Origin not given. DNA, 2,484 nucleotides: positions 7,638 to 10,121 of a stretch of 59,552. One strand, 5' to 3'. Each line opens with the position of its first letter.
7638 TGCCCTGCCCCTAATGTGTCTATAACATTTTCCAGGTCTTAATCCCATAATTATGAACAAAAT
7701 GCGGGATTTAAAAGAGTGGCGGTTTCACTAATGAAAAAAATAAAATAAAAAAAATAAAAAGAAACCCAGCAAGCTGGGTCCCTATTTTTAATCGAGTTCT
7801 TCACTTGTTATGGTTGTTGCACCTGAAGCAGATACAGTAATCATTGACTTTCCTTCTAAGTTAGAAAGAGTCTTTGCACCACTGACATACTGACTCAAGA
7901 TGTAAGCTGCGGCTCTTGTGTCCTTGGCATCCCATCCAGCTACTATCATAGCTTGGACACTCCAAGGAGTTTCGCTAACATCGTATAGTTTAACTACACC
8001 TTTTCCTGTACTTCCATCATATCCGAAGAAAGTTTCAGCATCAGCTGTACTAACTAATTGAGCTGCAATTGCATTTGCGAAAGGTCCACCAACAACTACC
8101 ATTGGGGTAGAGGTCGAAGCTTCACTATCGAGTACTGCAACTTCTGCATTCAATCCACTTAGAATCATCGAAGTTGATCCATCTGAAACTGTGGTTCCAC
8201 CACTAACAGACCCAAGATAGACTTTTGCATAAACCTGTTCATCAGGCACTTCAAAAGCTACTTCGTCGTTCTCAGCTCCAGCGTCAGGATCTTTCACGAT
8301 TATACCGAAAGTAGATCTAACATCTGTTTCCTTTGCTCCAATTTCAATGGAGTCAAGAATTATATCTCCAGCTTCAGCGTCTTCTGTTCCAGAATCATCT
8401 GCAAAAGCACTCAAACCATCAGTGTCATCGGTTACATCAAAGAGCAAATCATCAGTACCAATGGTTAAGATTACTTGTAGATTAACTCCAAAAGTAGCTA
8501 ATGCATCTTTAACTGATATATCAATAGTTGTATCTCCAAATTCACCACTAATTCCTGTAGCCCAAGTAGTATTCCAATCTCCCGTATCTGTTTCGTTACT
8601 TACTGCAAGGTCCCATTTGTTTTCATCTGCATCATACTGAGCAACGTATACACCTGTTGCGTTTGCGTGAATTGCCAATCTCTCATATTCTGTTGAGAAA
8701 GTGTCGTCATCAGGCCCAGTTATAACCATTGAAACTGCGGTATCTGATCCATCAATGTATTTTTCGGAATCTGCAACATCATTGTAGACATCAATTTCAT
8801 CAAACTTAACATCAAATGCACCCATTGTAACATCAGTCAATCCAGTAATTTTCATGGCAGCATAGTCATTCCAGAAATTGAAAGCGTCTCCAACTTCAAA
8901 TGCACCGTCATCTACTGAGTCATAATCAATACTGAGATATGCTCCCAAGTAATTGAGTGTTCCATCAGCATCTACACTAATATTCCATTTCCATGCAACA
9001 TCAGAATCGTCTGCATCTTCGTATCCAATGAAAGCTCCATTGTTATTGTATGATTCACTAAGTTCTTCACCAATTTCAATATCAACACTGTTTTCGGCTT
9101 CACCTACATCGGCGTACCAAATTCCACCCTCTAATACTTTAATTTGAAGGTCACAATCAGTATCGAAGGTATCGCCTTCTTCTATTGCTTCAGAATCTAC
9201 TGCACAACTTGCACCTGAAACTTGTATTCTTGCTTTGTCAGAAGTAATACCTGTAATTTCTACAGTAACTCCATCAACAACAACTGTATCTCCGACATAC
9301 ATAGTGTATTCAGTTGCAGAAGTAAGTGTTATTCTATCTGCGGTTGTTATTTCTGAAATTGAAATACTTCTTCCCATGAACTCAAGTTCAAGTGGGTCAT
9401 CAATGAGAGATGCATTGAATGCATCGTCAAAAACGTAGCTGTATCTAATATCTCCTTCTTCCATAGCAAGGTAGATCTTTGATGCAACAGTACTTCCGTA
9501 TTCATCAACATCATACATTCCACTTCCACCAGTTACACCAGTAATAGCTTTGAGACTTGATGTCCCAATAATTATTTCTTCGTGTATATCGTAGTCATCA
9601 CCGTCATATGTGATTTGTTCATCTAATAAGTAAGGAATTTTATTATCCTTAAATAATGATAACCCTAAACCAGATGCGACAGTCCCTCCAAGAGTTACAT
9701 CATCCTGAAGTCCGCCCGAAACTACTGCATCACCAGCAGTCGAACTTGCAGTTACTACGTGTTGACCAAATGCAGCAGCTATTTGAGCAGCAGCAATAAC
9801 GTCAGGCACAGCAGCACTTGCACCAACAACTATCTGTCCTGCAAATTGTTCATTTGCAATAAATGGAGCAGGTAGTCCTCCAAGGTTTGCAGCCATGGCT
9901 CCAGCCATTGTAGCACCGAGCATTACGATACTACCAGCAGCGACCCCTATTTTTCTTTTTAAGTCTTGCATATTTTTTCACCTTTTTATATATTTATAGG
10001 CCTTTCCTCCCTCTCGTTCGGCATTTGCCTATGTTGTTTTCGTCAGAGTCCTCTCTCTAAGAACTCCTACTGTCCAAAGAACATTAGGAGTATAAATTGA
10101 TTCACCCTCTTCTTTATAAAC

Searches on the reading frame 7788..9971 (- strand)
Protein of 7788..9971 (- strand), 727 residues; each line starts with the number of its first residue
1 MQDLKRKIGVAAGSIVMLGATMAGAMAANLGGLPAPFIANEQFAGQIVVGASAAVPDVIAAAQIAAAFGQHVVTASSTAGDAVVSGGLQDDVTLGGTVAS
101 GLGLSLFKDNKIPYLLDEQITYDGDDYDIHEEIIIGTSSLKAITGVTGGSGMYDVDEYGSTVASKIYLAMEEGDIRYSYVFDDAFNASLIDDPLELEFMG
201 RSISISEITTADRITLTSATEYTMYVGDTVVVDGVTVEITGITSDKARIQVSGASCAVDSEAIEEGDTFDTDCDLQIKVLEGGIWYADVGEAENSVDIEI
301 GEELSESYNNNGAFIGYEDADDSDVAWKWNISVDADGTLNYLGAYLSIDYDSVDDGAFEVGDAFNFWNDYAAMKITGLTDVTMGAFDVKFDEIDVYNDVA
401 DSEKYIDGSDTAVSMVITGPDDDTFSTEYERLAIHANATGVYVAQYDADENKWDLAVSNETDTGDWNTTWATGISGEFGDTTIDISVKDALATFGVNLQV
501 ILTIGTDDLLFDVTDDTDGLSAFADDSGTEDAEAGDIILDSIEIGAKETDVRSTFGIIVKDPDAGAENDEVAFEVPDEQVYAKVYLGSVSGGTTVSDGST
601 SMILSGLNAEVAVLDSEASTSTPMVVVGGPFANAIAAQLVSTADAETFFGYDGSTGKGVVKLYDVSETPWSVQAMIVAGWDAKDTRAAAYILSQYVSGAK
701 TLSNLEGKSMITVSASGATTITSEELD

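Call 87: search_protein_families(library=pfam, proteins=[window:7788-9971:-], max_evalue=0.001)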
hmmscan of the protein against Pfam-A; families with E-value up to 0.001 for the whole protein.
window:7788-9971:- (727 aa): 1 family
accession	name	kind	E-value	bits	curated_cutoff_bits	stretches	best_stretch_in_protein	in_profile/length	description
PF05124.17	S_layer_C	-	1.2e-17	64.6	23.9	1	33-694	5-175/177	S-layer like family, outer domain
